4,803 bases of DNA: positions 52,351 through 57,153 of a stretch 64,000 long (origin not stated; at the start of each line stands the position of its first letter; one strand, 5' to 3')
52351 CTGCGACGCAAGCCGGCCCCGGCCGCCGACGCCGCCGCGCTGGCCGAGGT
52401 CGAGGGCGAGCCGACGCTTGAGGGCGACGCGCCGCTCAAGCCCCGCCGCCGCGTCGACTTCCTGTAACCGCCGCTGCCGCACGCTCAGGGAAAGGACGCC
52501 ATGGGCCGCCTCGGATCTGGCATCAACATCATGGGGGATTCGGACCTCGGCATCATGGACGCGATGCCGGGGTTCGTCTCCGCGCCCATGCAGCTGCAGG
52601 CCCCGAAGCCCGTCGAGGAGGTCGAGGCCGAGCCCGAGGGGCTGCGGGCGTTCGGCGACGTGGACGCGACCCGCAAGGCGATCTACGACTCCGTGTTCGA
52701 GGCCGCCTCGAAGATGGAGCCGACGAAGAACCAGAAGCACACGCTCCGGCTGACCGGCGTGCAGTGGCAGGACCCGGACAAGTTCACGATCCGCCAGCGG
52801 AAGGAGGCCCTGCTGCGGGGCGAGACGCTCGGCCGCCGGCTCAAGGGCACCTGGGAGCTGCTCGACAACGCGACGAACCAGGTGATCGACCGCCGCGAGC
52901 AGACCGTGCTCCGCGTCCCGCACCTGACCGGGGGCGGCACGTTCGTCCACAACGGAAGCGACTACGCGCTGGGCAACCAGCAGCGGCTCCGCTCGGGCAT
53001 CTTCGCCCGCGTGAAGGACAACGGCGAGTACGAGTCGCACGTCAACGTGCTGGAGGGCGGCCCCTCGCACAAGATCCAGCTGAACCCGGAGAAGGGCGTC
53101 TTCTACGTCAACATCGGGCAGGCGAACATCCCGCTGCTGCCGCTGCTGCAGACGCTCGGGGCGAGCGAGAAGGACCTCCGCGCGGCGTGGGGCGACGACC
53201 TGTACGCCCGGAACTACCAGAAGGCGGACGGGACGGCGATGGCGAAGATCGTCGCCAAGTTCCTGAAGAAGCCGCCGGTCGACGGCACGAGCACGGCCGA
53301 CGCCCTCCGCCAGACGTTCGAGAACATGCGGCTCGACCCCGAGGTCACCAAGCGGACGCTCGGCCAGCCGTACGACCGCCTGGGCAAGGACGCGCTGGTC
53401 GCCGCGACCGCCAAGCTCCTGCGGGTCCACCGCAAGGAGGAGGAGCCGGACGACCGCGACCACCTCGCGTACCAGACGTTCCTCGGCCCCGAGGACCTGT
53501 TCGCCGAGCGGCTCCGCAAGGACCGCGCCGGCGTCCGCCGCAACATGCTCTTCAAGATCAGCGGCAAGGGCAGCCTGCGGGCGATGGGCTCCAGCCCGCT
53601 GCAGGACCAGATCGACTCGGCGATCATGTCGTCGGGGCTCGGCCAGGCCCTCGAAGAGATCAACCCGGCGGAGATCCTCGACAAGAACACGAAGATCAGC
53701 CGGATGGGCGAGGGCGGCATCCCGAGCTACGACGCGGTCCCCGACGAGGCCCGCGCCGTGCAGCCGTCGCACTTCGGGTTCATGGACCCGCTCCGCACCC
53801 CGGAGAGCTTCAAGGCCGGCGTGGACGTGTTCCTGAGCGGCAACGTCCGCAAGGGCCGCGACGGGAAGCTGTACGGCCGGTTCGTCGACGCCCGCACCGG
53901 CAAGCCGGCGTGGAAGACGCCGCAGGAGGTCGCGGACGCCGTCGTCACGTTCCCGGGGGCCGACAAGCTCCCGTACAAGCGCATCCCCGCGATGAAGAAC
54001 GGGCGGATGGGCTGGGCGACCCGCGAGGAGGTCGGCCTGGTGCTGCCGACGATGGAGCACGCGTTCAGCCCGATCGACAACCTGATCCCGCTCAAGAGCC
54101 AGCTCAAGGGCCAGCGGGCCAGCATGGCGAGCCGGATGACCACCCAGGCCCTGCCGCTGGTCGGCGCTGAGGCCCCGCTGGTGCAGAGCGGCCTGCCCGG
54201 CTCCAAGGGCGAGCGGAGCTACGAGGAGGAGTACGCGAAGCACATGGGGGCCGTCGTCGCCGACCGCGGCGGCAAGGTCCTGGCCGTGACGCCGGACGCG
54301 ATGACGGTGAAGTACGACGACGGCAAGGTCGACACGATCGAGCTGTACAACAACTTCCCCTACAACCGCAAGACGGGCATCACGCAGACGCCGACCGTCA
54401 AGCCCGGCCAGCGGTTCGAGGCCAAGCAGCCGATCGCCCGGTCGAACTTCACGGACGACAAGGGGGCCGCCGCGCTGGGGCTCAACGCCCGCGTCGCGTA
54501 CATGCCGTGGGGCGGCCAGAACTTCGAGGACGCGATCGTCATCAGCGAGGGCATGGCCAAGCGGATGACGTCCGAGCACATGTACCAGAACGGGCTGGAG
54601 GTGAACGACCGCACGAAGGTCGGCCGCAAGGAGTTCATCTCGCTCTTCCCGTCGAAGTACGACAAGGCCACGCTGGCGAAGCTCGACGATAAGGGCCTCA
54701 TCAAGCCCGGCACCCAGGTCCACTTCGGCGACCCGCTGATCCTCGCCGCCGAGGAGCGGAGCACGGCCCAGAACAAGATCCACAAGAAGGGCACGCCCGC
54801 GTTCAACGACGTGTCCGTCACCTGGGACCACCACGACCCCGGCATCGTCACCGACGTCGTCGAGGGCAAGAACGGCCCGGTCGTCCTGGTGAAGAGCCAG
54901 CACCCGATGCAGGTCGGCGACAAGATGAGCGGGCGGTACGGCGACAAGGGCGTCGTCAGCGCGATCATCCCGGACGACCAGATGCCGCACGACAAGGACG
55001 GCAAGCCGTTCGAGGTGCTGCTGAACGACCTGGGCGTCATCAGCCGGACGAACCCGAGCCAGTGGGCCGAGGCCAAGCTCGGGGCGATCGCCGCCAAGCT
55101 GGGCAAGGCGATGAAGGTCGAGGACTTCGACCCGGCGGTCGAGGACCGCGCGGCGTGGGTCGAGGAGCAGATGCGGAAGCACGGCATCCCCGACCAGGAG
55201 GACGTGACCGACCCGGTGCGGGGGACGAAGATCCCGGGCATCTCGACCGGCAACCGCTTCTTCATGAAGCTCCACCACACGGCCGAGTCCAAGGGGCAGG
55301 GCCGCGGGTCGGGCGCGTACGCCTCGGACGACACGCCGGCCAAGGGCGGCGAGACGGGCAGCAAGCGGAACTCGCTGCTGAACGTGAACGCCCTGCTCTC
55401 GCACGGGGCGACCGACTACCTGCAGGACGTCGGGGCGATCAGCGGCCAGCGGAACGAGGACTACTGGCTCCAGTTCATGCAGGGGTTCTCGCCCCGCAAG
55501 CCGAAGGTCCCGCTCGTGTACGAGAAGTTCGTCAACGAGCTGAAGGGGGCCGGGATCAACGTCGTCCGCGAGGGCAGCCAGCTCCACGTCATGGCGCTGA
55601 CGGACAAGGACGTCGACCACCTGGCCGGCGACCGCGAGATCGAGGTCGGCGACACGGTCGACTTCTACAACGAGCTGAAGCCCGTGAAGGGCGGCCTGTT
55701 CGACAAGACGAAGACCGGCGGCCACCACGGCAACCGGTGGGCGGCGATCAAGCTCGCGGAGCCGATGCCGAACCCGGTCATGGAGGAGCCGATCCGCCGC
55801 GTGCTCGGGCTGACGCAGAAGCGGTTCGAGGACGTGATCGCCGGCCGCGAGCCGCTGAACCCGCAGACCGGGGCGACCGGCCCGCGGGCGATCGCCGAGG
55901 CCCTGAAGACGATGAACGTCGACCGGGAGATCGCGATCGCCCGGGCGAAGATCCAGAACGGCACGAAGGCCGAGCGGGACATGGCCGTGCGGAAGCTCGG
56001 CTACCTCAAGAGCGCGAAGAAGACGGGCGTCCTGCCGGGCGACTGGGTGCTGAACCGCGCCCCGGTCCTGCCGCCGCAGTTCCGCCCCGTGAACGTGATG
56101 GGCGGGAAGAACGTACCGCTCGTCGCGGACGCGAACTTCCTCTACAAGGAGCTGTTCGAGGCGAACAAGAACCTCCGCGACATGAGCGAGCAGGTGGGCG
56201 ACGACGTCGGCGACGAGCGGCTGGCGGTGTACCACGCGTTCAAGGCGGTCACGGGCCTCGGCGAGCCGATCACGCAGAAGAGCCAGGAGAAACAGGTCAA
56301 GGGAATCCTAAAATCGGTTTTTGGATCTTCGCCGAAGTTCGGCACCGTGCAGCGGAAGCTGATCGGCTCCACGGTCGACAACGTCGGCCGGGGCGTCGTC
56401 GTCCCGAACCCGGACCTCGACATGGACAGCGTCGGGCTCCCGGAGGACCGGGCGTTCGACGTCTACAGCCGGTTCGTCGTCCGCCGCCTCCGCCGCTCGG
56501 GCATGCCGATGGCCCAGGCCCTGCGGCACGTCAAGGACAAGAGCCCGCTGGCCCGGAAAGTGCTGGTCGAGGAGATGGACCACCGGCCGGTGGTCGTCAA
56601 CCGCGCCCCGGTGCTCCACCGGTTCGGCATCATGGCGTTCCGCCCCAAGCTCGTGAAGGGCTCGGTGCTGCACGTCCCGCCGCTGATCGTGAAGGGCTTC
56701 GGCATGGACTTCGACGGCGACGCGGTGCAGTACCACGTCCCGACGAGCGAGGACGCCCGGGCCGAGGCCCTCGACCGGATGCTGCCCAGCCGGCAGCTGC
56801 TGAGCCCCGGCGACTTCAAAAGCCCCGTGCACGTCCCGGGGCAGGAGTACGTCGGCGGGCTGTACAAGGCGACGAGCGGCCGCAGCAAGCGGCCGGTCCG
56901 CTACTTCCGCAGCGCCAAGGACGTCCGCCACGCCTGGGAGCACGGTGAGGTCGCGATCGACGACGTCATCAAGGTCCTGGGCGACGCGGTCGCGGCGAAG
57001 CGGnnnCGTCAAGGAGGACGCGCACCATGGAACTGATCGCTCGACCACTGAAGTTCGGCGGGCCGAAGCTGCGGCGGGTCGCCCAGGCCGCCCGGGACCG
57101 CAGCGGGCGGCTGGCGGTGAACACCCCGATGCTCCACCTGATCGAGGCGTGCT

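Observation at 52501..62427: Minimal two-polypeptide multisubunit RNAP: beta fused to the N-terminal half of beta', with the C-terminal half encoded 2.7 kb downstream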

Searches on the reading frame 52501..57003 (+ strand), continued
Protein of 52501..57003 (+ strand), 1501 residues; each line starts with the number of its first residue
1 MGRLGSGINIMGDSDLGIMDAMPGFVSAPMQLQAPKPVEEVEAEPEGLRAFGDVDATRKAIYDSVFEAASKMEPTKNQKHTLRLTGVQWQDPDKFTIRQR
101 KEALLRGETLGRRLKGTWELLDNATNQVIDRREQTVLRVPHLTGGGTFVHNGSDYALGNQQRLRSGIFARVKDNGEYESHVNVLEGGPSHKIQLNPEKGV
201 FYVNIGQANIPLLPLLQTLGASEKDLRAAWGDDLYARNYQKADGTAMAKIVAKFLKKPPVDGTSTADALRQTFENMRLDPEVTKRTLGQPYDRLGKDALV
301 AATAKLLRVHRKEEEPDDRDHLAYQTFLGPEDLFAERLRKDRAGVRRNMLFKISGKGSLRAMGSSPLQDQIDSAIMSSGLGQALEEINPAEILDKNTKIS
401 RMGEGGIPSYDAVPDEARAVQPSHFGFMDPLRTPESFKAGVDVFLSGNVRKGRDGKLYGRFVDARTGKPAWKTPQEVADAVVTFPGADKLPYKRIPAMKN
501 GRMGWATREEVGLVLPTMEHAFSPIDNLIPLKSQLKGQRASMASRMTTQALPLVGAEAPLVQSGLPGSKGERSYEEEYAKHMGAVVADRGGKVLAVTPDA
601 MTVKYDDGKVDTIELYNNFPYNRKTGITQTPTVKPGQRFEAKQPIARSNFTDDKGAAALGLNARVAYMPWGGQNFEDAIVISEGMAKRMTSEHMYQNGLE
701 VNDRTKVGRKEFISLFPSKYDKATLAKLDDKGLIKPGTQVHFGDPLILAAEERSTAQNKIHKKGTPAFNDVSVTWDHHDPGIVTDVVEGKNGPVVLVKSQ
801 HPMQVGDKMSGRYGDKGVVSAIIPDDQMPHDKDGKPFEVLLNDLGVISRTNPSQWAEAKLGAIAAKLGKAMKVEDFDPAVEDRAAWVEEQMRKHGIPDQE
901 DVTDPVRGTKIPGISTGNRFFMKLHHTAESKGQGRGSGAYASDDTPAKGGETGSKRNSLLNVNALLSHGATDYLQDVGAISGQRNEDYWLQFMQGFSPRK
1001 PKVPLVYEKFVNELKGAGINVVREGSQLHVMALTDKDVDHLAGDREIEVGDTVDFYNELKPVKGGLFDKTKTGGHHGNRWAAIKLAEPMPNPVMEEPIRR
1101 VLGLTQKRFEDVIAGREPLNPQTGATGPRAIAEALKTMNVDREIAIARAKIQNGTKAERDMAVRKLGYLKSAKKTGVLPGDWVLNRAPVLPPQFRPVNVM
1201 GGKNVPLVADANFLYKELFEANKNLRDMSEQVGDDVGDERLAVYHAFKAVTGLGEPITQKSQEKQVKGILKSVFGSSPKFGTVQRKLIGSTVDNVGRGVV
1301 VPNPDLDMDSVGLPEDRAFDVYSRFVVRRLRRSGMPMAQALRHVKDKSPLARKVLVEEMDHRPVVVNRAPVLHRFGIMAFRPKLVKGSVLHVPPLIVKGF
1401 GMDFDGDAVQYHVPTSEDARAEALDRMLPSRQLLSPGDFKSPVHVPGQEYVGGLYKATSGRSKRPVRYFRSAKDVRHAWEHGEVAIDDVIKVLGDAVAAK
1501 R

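Call 61: search_protein_families(library=pfam, proteins=[L017:17229-19640:+, L017:20097-21029:+, L017:21038-22087:+, L017:22102-23058:+, L017:8838-9842:+, L017:6215-7237:+, L017:2073-3200:+, L013:14410-15900:+, L013:16023-16670:+, L013:16754-17299:+], max_evalue=0.01)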
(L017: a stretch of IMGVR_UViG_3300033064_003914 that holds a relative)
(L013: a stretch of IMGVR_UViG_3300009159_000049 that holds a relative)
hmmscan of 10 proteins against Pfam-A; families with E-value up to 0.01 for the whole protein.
L017:17229-19640:+ (804 aa): 0 families

L017:20097-21029:+ (311 aa): 1 family
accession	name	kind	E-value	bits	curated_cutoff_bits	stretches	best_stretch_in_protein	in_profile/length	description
PF24243.1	Phage_tail_C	-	1.2e-08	34.6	23.7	1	284-309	1-26/26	Phage tail tip domain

L017:21038-22087:+ (350 aa): 0 families

L017:22102-23058:+ (319 aa): 0 families

L017:8838-9842:+ (335 aa): 0 families

L017:6215-7237:+ (341 aa): 0 families

L017:2073-3200:+ (376 aa): 0 families

L013:14410-15900:+ (497 aa): 6 families
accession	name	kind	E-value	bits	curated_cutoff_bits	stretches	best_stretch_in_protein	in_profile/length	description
PF00271.37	Helicase_C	-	8.2e-13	49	23.5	1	319-424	5-109/110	Helicase conserved C-terminal domain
PF04851.21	ResIII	-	3.3e-08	34.1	22.5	1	21-65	2-45/164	Type III restriction enzyme, res subunit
PF00176.29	SNF2-rel_dom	-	4.8e-07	29.6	24.9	1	118-170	128-178/290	SNF2-related domain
PF18766.7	SWI2_SNF2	-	4.7e-06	26.9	26.7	0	119-159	122-159/221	SWI2/SNF2 ATPase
PF00270.35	DEAD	-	3.9e-05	23.9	26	1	89-158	94-162/167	DEAD/DEAH box helicase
PF09848.15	SLFN-g3_helicase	-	0.0088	15.8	24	0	77-153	45-122/354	Schlafen group 3, DNA/RNA helicase domain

L013:16023-16670:+ (216 aa): 0 families

L013:16754-17299:+ (182 aa): 0 families

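Call 62: search_protein_families(library=phrogs, proteins=[L017:17229-19640:+, L017:20097-21029:+, L017:21038-22087:+, L017:22102-23058:+, L017:8838-9842:+, L017:6215-7237:+, L017:2073-3200:+, L013:14410-15900:+, L017:14335-15042:+, L017:15035-15274:+], max_evalue=0.01)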
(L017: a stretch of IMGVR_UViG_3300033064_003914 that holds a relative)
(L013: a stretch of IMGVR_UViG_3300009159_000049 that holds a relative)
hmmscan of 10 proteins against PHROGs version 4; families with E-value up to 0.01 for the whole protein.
L017:17229-19640:+ (804 aa): 0 families

L017:20097-21029:+ (311 aa): 2 families
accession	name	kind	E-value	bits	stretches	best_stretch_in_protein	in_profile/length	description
phrog_1197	-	tail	1.9e-05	24.9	1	272-309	316-343/715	tail protein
phrog_1560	-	unknown function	0.0028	19.1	1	286-309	39-62/63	-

L017:21038-22087:+ (350 aa): 0 families

L017:22102-23058:+ (319 aa): 0 families

L017:8838-9842:+ (335 aa): 0 families

L017:6215-7237:+ (341 aa): 0 families

L017:2073-3200:+ (376 aa): 0 families

L013:14410-15900:+ (497 aa): 8 families
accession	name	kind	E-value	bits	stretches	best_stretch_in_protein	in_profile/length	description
phrog_62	-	DNA, RNA and nucleotide metabolism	5.1e-36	124.7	1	16-427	690-1100/1881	DNA helicase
phrog_16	-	DNA, RNA and nucleotide metabolism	1.8e-17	63.9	1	16-426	266-588/986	DNA helicase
phrog_3830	-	unknown function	0.00018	20.8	0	23-65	267-312/1032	-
phrog_29996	-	unknown function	0.0002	20.5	1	119-425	841-1129/1189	-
phrog_26785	-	unknown function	0.00033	19.7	1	47-164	272-416/1087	-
phrog_168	-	DNA, RNA and nucleotide metabolism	0.00043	21.1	1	32-151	31-136/314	clamp loader of DNA polymerase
phrog_11801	-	other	0.0009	17.4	0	137-163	1091-1116/2269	DNA methyltransferase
phrog_24008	-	DNA, RNA and nucleotide metabolism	0.0022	16.9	0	115-170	593-648/1006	helicase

L017:14335-15042:+ (236 aa): 0 families

L017:15035-15274:+ (80 aa): 0 families
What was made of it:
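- A tail-tip-domain gene lies three genes downstream in L017 (calls 61, 62).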

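Call 70: find_related_loci(query=window:52501-57003:+, collection=genome_contigs, flank=3000)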
Query window:52501-57003:+ (1501 aa) in genome_contigs; peptide patterns used: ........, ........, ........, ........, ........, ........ (x = any residue, [..] = any of these).
34 stretches matched a pattern; 2 encode a relative of the query (tblastn E <= 1e-3); 2 distinct loci.
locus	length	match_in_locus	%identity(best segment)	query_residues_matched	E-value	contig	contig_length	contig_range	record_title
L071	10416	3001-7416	57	19-1493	0e+0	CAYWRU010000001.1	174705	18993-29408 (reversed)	MAG TPA_asm: uncultured bacterium isolate SRP257259_co1_296 genome assembly, contig: NODE_62_length_174705_cov_6.226201,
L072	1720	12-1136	50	1059-1435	4e-117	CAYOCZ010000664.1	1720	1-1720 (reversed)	MAG TPA_asm: uncultured bacterium isolate binchicken_co332_72 genome assembly, contig: NODE_46286_length_1720_cov_4.1255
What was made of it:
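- Only two hits in 185,579 GTDB species genomes, both on MAG contigs (call 70). No isolate genome has it (call 70).
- Tried and rejected: A cellular origin was rejected (call 70).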

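Call 98: get_annotated_region(hit=H24, flank=6000)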
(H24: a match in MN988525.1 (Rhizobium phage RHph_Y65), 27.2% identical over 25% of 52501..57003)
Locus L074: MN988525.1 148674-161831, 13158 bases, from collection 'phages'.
description: Rhizobium phage RHph_Y65, complete genome.
organism: Rhizobium phage RHph_Y65 (NCBI taxid 2509785)
taxonomy: Viruses; Duplodnaviria; Heunggongvirae; Uroviricota; Caudoviricetes; Kleczkowskaviridae; Cuauhnahuacvirus; Cuauhnahuacvirus Y65
host: Rhizobium phaseoli INC1-2; source: agricultural lands; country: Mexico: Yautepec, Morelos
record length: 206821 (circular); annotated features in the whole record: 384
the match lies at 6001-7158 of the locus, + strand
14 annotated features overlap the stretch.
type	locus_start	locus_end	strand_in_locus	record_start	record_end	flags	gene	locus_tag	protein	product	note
CDS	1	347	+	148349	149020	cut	-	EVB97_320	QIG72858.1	5'-deoxynucleotidase protein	-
CDS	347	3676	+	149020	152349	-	-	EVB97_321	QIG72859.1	DNA polymerase A domain-containing protein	GO_function: GO:0003676 - nucleic acid binding; GO_function: GO:0003887 - DNA-directed DNA polymerase activity; ...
CDS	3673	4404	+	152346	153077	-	-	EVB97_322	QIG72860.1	hypothetical protein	-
CDS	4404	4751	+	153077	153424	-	-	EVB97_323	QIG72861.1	hypothetical protein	-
CDS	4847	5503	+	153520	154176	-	-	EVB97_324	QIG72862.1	hypothetical protein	-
CDS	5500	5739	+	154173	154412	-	-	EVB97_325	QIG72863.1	hypothetical protein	-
CDS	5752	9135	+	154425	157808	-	-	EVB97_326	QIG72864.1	DNA-directed RNA polymerase beta' subunit protein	GO_function: GO:0003677 - DNA binding; GO_function: GO:0003899 - DNA-directed RNA polymerase activity; GO_process: ...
CDS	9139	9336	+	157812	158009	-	-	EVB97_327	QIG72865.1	hypothetical protein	-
CDS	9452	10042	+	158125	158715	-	-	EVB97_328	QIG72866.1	hypothetical protein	-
CDS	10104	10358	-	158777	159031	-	-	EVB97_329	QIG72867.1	hypothetical protein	-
CDS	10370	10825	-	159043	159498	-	-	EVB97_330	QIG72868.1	hypothetical protein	-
CDS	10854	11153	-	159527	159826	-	-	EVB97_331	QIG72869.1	prohead core protein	-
CDS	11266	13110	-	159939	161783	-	-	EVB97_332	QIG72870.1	SGNH/GDSL hydrolase family protein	-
CDS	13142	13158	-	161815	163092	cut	-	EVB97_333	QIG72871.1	SGNH/GDSL hydrolase family protein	GO_function: GO:0016787 - hydrolase activity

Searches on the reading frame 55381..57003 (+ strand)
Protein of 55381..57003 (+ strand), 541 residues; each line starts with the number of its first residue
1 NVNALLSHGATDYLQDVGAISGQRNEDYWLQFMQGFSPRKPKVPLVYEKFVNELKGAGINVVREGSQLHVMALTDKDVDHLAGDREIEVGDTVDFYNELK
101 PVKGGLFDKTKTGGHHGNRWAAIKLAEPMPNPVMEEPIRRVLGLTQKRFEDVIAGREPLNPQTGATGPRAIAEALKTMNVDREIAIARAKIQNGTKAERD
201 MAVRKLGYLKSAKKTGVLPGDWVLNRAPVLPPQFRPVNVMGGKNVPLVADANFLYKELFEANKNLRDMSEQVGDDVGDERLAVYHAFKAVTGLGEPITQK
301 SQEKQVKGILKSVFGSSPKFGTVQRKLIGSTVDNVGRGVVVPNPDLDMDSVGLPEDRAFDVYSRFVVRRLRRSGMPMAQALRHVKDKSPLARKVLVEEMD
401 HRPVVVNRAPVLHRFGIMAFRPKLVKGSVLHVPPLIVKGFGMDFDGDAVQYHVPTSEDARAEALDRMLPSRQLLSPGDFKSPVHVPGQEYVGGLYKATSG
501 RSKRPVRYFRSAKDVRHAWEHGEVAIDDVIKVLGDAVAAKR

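Call 104: predict_structure(alignment_id=A3)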
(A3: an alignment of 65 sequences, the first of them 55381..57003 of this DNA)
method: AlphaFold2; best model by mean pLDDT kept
length: 541 residues; sequences in the alignment: 65
mean_pLDDT: 78.9   pTM: 0.53
mean pLDDT of the five models: 78.9, 77.2, 73.5, 73.4, 70.6
residues with pLDDT >= 90: 203; 70-90: 206; 50-70: 68; < 50: 64
segments of 3 or more residues with pLDDT < 50: 1-10, 12-24, 315-330, 470-492
pLDDT, mean of each block of 10 residues (from residue 1): 40 44 53 62 76 87 73 90 93 85 92 90 96 93 94 93 90 94 95 93 93 89 95 84 73 92 93 89 93 76 72 50 44 70 85 90 91 91 91 92 80 67 89 78 73 82 66 42 41 56 78 82 78 62 35
secondary structure, 60 per line:
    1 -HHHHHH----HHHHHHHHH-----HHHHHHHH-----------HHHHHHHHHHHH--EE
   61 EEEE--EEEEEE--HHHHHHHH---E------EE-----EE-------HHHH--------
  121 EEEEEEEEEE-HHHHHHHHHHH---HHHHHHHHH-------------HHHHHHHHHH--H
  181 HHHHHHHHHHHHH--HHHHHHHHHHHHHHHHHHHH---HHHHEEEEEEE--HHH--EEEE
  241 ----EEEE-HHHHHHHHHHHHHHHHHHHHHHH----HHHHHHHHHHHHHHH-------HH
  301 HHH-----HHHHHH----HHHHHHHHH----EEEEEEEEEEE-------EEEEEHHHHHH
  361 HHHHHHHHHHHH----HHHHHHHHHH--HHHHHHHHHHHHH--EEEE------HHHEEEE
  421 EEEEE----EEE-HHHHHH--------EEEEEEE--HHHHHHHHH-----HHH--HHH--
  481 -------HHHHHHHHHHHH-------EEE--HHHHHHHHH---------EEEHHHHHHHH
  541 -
elements in order: H2-7 H12-20 H26-33 H45-56 E59-64 E67-72 H75-82 H109-112 E121-130 H132-142 H146-154 H168-177 H180-193 H196-215 H219-222 E223-229 E237-240 E245-248 H250-272 H277-291 H299-303 H309-314 H319-327 E332-342 E350-354 H355-372 H377-386 H389-401 E404-407 E417-425 E430-432 H434-439 E448-454 H457-465 H488-499 E507-509 H512-520 E530-532 H533-540
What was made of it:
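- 55576..55614 (+): Beta/beta' junction (aa 1026-1038). The beta C-terminus (….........) runs into beta' at about E. coli residue 18. The AF2 model places the two flanking strands in one confident hairpin (call 104).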

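Call 106: fold_search(model_id=the predicted structure, library=pdb)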
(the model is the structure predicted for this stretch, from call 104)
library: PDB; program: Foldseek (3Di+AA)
matches with E <= 10: 793; with E <= 0.001: 600
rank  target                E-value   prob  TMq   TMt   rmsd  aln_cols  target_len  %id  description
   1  9dvs_D                9.4e-31  1.00  0.40  0.35  26.2       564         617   25  CryoEM structure of Syn7942 RNAP-SigA holoenzyme (released 2025-10-15)
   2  8ras_D                2.4e-30  1.00  0.37  0.35  25.8       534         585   27  Plastid-encoded RNA polymerase transcription elongation complex (released 2024-03-06)
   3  8x6f_D                3.4e-30  1.00  0.39  0.19  26.0       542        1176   25  Cryo-EM structure of Staphylococcus aureus sigA-dependent RNAP-promoter open complex (released 2024-06-05)
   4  9epc_D                2.6e-29  1.00  0.38  0.34  25.9       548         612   26  Cryo-EM structure of the Plastid-encoded RNA polymerase from Sinapis alba (released 2025-06-18)
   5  8i23_D                3.1e-29  1.00  0.38  0.19  26.5       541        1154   27  Clostridium thermocellum RNA polymerase transcription open complex with SigI1 and its promoter (released 2023-10-11)
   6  8rdj_D                3.4e-29  1.00  0.37  0.33  25.9       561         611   25  Plastid-encoded RNA polymerase transcription elongation complex (Integrated model) (released 2024-03-13)
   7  9n9p_D                3.6e-29  1.00  0.39  0.19  26.6       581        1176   22  Cryo-EM structure of the Fta RNAP complex (released 2025-12-24)
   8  8gzh_D                3.8e-29  1.00  0.40  0.36  26.6       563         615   23  Cryo-EM structure of Synechocystis sp. PCC 6803 CTP-bound RPitc (released 2023-04-19)
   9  6wvj_D                5.9e-29  1.00  0.38  0.19  26.8       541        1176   25  Cryo-EM structure of Bacillus subtilis RNA Polymerase elongation complex (released 2020-11-18)
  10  9a4w_B                6.3e-29  1.00  0.40  0.19  26.6       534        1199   25  Integrative model of RPOA-RPOC by crosslinking MS and deep learning (released 2024-09-18)
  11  8syi_D                6.3e-29  1.00  0.38  0.33  27.3       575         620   25  Cyanobacterial RNAP-EC (released 2023-07-05)
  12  8to1_J                8.7e-29  1.00  0.36  0.16  27.1       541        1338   24  Escherichia coli RNA polymerase unwinding intermediate (I1a) at the lambda PR promoter (released 2024-07-03)
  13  7xya_D                9.2e-29  1.00  0.41  0.18  26.2       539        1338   25  The cryo-EM structure of an AlpA-loading complex (released 2022-07-20)
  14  8i24_D                1.1e-28  1.00  0.39  0.19  26.9       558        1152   26  Clostridium thermocellum RNA polymerase transcription open complex with SigI6 and its promoter (released 2023-10-11)
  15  9n9q_G                1.3e-28  1.00  0.37  0.15  26.9       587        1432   22  Cryo-EM structure of the RNA-guided transcription complex (released 2025-12-24)
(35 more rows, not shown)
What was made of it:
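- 55606..57003 (+): Beta'N module (aa ~1036-1501), equivalent to E. coli beta' ~18-589. Contains the lid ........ (56065-56088), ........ (56599-56622) and the catalytic GMDFDGD (56701-56721). Foldseek on the AF2 model hits cyanobacterial gamma, plastid RpoC1 and bacterial beta' at E~1e-30 (call 106).
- Closest known: Cyanobacterial and plastid RpoC1. Same: Gamma and plastid RpoC1 are the top structural matches of the beta'N model (call 106).
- The junction is modelled confidently, and the best structural matches are gamma, RpoC1 and beta' (calls 104, 106).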
